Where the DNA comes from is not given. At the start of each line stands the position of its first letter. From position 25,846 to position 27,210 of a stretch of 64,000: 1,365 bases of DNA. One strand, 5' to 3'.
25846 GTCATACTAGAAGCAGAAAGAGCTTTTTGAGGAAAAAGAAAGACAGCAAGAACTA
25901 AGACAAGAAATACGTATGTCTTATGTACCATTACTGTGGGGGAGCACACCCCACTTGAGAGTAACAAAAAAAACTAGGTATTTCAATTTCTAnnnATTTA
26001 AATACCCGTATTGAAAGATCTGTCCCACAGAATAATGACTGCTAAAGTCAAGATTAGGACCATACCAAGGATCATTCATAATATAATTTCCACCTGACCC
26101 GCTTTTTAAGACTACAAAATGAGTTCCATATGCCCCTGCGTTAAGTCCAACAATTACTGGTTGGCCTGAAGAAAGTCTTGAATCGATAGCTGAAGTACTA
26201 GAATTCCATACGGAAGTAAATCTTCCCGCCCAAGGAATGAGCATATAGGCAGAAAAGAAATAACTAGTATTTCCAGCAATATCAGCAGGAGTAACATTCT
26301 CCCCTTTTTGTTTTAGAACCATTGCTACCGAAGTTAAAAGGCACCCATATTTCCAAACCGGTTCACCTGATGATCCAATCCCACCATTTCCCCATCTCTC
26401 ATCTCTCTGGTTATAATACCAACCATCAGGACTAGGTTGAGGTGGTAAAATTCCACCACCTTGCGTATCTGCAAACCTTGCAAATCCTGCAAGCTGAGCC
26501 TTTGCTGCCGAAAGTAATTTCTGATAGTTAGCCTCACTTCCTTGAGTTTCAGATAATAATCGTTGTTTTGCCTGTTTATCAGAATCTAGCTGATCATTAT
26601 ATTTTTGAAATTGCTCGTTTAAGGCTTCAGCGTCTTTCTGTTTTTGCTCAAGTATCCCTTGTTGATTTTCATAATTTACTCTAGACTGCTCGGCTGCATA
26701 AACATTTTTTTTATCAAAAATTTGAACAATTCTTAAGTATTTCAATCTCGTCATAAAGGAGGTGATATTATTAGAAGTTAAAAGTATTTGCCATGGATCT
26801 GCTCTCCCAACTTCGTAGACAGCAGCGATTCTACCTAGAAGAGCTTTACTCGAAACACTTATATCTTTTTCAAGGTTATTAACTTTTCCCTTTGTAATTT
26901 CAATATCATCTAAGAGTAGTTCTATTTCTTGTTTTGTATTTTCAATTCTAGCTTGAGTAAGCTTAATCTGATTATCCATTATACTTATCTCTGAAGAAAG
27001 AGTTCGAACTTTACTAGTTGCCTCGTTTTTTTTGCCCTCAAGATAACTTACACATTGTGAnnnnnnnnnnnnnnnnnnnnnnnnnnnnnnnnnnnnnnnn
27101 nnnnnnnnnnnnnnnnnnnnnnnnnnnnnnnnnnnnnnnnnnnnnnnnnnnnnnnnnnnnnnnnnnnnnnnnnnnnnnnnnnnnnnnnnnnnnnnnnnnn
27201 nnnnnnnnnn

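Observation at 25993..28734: ftsE-ftsX-coiled-coil hydrolase cassette with a papain-like (C39-like) catalytic domain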

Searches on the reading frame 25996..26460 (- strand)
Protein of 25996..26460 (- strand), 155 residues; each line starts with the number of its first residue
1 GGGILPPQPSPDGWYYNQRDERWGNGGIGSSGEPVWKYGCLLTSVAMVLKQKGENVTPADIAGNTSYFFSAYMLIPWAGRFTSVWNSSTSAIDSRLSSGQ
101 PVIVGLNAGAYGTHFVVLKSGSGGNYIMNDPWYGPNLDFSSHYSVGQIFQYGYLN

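Call 41: search_protein_representatives(protein=window:25996-26460:-)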
Query: 155 residues. Proteins with E-value up to 0.001 (for the whole library): 946; up to 1e-10: 175; up to 1e-30: 23. The best 150 are listed.
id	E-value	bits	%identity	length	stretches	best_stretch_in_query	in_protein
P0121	5.9e-77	274.1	77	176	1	1-155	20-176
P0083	1.3e-65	237.2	72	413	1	3-154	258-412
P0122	6.9e-49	182.8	61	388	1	1-150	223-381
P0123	5.8e-39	150.5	51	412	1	1-154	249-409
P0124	9.7e-39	149.7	52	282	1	2-154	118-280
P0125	1.1e-38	149.6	55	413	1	1-152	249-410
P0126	1.4e-38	149.3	53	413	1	2-153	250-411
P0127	4.4e-38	147.6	52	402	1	2-148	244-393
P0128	1.2e-37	146.2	55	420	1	10-150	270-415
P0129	1.1e-36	143.1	53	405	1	1-154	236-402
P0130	1.6e-36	142.5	57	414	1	8-148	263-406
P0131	6.6e-36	140.5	52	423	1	10-150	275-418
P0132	7.0e-36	140.4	51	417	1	1-151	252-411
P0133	9.4e-36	140.0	52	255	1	10-150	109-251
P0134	1.2e-34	136.4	54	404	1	11-152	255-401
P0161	2.7e-24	102.7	42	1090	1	9-150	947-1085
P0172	4.4e-23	98.8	50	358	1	8-144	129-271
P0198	4.2e-20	89.1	45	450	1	10-150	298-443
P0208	2.1e-18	83.5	45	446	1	1-149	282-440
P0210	9.3e-18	81.5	45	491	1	13-133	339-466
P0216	4.7e-17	79.2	44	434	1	1-150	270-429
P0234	8.8e-16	75.0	43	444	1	6-149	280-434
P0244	1.7e-14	70.8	39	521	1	12-141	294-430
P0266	4.5e-13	66.2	36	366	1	12-144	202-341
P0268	7.6e-13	65.5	36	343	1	11-138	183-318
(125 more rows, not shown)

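Call 48: search_solved_structures(query=A2, max_evalue=1, show_alignments=4)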
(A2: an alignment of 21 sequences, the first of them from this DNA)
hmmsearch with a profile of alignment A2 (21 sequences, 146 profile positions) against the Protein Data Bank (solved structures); distinct sequences matched with E-value up to 1: 22.
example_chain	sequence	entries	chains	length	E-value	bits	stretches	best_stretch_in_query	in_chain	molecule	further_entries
3erv_A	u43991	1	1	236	5.5e-06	29.6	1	28-132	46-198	putative C39-like peptidase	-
6mpz_A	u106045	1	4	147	0.00016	24.9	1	27-133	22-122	Double Glycine Motif Protease domain from AMS/PCAT Transporter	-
8z4h_A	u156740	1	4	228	0.0051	20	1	28-137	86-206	Endoisopeptidase PeiR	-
5xe8_A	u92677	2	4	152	0.0065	19.7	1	31-130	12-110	Putative ABC transporter, ATP-binding protein ComA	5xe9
3k8u_A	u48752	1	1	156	0.0069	19.6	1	31-130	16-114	Putative ABC transporter, ATP-binding protein ComA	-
8ssm_B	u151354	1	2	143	0.01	19.1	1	107-139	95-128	Contact-dependent inhibitor A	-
12aj_A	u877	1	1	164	0.012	18.8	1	107-139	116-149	Contact-dependent inhibitor A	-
7n87_A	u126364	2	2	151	0.013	18.7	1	24-132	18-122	ABC-type bacteriocin transporter | Peptidase C39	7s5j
8z4n_A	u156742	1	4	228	0.027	17.7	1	67-137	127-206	Endoisopeptidase PeiR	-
8ssk_A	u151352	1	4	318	0.03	17.5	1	107-139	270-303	Fimbrial usher protein StbD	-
8hf6_A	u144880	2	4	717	0.076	16.2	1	26-132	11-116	Competence factor transporting ATP-binding protein/permease ComA | Transport/processing ATP-binding protein ComA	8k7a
8hf4_A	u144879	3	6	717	0.077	16.2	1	26-132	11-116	Transport/processing ATP-binding protein ComA | Competence factor transporting ATP-binding protein/permease ComA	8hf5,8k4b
8hf7_A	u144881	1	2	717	0.081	16.1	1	26-132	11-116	Competence factor transporting ATP-binding protein/permease ComA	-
4s0f_A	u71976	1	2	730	0.11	15.7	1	32-132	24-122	ABC-type bacteriocin transporter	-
4ry2_A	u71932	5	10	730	0.11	15.7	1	32-132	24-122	ABC-type bacteriocin transporter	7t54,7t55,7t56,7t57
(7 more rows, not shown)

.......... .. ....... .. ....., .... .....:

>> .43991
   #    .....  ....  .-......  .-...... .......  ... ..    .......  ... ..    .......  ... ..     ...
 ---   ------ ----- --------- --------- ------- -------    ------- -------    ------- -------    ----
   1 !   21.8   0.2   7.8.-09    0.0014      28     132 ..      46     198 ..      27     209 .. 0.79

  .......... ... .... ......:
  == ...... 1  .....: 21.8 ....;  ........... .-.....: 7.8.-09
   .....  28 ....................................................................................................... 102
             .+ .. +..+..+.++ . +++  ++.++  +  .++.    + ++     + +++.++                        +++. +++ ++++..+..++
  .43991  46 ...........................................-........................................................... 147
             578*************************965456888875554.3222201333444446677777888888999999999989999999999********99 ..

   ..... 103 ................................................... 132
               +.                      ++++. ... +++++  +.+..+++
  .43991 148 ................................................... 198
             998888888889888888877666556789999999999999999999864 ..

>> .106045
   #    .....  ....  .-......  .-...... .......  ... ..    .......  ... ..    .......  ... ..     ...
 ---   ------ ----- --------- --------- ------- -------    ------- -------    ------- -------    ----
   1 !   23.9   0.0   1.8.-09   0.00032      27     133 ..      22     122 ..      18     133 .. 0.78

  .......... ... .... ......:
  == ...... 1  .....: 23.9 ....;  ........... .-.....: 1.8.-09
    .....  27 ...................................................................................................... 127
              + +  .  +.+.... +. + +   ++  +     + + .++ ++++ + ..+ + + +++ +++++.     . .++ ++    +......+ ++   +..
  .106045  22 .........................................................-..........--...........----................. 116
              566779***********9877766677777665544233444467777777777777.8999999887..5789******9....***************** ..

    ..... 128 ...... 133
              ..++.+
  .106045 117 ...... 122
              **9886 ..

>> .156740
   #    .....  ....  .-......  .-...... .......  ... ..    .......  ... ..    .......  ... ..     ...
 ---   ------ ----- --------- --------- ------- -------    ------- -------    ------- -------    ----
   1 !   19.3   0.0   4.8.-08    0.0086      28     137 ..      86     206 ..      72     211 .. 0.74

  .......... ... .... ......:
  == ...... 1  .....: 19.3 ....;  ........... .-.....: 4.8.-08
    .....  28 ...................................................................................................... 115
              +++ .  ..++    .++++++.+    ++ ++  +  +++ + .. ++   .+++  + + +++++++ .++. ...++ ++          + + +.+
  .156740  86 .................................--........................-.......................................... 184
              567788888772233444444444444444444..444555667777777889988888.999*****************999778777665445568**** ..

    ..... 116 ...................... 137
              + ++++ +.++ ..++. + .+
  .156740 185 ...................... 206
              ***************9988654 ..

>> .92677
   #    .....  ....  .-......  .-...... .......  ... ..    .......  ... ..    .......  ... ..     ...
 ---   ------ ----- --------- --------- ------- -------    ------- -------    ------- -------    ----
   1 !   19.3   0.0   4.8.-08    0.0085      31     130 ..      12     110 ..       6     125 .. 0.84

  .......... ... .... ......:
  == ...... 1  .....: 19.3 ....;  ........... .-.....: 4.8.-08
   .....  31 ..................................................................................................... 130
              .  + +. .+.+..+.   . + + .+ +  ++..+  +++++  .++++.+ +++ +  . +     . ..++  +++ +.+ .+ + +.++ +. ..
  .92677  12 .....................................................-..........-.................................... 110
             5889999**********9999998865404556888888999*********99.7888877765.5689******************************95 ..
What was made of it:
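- On Peptidase_C39_2 (Pfam PF13529; clan CA): The triad aligns in the profile search (call 48).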

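Call 70: search_dna_similar(query=window:25996-26460:-, collection=phages, mode=protein, max_evalue=0.001, max_rows=25)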
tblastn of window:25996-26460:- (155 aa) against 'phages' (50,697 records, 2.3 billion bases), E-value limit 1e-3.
Records with a match: 1; places in all: 1; records where one place covers at least 80% of the query: 0.
Best place of each record, by identity: <60% 1.
By first word of the organism name: Bacteriophage 1.
By host as written in the record: - 1.
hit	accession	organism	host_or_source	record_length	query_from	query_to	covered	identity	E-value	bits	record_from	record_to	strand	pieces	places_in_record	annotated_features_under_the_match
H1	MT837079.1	Bacteriophage sp.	human fecal samples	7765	15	131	75%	31.4%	1e-3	44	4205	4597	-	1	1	record has no annotation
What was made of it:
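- Only one weak phage match to the domain was found (call 70).
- Tried and rejected: tblastn of the C-domain against 50,697 phage records gave one weak hit (call 70).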

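Call 74: search_protein_families(library=pfam, proteins=[P0161, P0210, P0244, P0198, P0208, P0216, P0234, P0266, P0268, P0172], max_evalue=0.001)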
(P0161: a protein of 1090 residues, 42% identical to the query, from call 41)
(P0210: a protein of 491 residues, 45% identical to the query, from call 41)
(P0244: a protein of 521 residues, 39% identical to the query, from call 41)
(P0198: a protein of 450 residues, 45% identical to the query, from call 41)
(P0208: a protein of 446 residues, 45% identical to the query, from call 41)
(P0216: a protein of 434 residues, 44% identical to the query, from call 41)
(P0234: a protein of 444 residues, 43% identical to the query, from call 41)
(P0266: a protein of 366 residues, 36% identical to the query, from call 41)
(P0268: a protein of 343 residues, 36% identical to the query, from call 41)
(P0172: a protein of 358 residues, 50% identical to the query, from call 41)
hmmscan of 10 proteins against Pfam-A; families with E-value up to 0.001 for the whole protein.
P0161 (1090 aa): 1 family
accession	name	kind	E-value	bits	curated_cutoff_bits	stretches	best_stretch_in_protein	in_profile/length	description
PF13529.12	Peptidase_C39_2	-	5.2e-06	27.5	24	1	953-1067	5-143/143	Peptidase_C39 like family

P0210 (491 aa): 0 families

P0244 (521 aa): 2 families
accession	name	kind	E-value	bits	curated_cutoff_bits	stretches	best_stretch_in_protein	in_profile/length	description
PF13529.12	Peptidase_C39_2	-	2.5e-13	51.3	24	1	303-421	11-143/143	Peptidase_C39 like family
PF03412.21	Peptidase_C39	-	1.5e-06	28.5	22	0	384-424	73-109/133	Peptidase C39 family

P0198 (450 aa): 4 families
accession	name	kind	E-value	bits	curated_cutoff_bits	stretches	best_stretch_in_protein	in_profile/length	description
PF01476.26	LysM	-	8.3e-25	86.9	20.9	2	208-252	1-43/43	LysM domain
PF23577.1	LysM_RLK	-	3.8e-08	33.7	27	0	206-252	1-44/44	LysM domain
PF23473.1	LysM3_LYK4_5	-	7.1e-08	32.9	29.3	1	159-194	5-40/48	LYK4/5 LysM3 domain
PF13529.12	Peptidase_C39_2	-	7.3e-05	23.8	24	1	317-424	11-142/143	Peptidase_C39 like family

P0208 (446 aa): 2 families
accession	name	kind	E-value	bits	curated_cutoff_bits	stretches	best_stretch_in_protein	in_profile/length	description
PF08614.16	ATG16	-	4.4e-07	30.7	33.7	1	49-138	64-153/200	Autophagy protein 16 (ATG16)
PF12795.12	MscS_porin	-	0.00033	20.7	34.4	1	38-136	71-170/238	Mechanosensitive ion channel porin domain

P0216 (434 aa): 1 family
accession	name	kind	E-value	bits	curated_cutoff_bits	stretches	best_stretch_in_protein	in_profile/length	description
PF24568.1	CC_PcsB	-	2.5e-05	24.5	27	1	114-183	3-73/75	Peptidoglycan hydrolase PcsB, coiled-coil domain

P0234 (444 aa): 6 families
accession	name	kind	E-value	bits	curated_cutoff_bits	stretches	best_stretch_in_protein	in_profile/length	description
PF01476.26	LysM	-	1.2e-21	76.8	20.9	2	212-255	1-43/43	LysM domain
PF23473.1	LysM3_LYK4_5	-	2.8e-06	27.7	29.3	0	163-193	5-35/48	LYK4/5 LysM3 domain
PF13529.12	Peptidase_C39_2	-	9.9e-06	26.6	24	1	317-417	12-143/143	Peptidase_C39 like family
PF23446.1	LysM1_NFP_LYK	-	1.5e-05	26.2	36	0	211-255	7-54/60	NFP/LYK LysM1 domain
PF23577.1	LysM_RLK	-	0.00034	21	27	0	165-186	5-26/44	LysM domain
PF03412.21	Peptidase_C39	-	0.00095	19.4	22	0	321-419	13-108/133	Peptidase C39 family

P0266 (366 aa): 2 families
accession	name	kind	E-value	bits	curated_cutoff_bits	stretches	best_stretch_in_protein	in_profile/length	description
PF13529.12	Peptidase_C39_2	-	1.2e-07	32.8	24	1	205-329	5-143/143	Peptidase_C39 like family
PF03412.21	Peptidase_C39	-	1.2e-05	25.6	22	0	295-334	75-111/133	Peptidase C39 family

P0268 (343 aa): 3 families
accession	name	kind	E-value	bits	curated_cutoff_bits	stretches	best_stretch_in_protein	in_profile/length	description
PF13529.12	Peptidase_C39_2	-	6.2e-12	46.7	24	1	187-312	5-143/143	Peptidase_C39 like family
PF03412.21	Peptidase_C39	-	9.8e-09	35.6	22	1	211-315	12-109/133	Peptidase C39 family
PF18895.5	T4SS_pilin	-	2.2e-08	34.5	26.6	1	53-113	11-70/71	Type IV secretion system pilin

P0172 (358 aa): 2 families
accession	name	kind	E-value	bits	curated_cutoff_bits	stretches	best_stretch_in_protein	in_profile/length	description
PF13529.12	Peptidase_C39_2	-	1.4e-06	29.4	24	1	138-257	5-143/143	Peptidase_C39 like family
PF03412.21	Peptidase_C39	-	0.00081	19.7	22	0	161-261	11-108/133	Peptidase C39 family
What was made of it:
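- Two have two LysM domains (P0198, P0234; call 74). One relative, P0268, is fused to a T4SS pilin domain (call 74).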

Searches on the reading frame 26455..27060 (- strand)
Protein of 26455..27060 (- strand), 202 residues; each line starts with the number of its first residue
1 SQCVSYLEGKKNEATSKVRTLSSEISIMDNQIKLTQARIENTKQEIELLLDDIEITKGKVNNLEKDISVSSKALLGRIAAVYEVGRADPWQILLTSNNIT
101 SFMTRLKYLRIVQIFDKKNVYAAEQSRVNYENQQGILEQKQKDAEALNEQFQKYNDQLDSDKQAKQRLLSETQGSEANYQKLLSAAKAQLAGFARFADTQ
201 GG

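Call 60: search_solved_structures(query=A3, max_evalue=1, show_alignments=3)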
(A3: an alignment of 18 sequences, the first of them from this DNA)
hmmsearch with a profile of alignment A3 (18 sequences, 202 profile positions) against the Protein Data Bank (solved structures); distinct sequences matched with E-value up to 1: 27.
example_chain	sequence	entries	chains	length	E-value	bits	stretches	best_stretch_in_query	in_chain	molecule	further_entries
6tpi_A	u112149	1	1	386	6.6e-05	26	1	3-189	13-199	Murein hydrolase activator EnvC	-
8hd0_E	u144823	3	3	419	8.1e-05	25.7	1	3-189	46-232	Murein hydrolase activator EnvC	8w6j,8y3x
6fia_A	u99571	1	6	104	0.0014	21.7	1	10-70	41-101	LINE-1 retrotransposable element ORF1 protein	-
2yo3_A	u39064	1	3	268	0.012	18.5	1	5-71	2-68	GENERAL CONTROL PROTEIN GCN4, PUTATIVE INNER MEMBRANE PROTEIN, GENERAL CONTROL PROTEIN GCN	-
7muc_AF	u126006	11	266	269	0.016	18.2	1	6-69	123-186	DotF | IcmG (DotF)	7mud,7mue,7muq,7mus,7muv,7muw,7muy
7bjn_A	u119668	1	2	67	0.039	16.9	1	26-72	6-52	SD21996p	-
4lin_A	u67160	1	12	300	0.054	16.4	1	3-83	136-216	Tail needle protein gp26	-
7bjs_C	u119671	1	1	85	0.058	16.3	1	26-72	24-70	SD21996p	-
5aps_A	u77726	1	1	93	0.074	16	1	7-74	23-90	GENERAL CONTROL PROTEIN GCN4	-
7bjg_A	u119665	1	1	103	0.091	15.7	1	26-72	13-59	SD21996p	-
5oi7_A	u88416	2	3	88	0.15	15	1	128-187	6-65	Centrosomal protein of 85 kDa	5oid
2d3e_A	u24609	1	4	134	0.16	14.9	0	8-71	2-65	General control protein GCN4 and Tropomyosin 1 alpha chain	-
2poh_A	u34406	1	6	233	0.23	14.4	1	5-83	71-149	Head completion protein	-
4zkp_A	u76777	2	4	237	0.24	14.3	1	5-83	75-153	Tail needle protein gp26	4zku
3c9i_A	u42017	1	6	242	0.25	14.3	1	5-83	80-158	Tail needle protein gp26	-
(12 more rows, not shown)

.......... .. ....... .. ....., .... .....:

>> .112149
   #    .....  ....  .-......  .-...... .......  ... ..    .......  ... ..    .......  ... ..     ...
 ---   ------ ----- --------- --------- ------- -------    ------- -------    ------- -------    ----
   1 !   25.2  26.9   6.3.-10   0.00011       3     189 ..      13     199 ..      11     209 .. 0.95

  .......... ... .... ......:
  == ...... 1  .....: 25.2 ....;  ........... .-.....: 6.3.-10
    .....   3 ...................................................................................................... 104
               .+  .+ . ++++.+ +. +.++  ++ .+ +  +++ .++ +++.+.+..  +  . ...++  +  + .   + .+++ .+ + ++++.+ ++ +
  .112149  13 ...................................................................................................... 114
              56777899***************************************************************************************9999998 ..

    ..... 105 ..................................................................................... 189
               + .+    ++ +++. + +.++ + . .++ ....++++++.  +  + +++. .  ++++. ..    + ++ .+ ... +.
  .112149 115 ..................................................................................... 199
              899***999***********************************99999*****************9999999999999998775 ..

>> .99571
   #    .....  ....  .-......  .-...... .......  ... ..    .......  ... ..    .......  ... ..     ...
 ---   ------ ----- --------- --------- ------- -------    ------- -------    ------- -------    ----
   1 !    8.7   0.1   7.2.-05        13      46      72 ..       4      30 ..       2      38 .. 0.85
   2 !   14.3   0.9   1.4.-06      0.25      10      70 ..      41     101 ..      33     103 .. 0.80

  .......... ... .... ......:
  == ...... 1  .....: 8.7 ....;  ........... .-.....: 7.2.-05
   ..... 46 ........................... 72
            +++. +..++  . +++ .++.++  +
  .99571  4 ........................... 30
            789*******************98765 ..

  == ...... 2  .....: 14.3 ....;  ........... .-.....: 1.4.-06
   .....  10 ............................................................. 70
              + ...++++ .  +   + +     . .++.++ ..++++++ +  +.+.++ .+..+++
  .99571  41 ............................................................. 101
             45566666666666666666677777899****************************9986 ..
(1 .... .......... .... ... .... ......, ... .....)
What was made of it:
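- Tried and rejected: Profiles of the separate domains were needed (calls 48, 60).
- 26461..27063 (-): Coiled-coil hairpin domain (aa 45-245), EnvC/PcsB-like. The coiled-coil profile A3 finds E. coli EnvC chains 6tpi_A (6.6e-5) and 8hd0_E (8.1e-5) as its top two PDB hits, gapless over 187 residues (call 60).
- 26710..26850 (-): Hairpin-tip segment (aa 116-162), the candidate FtsX-binding region. Under the gapless EnvC alignment (call 60), EnvC residues 114-128 and 141-160 map to aa ~116-130 and ~143-162 here.
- On FtsEX-partner coiled-coil proteins (EnvC / PcsB / CwlO / RipC): EnvC is the top PDB sequence hit, gapless (call 60).
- HMMER's bias term for the EnvC hit is as large as the score itself (call 60).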
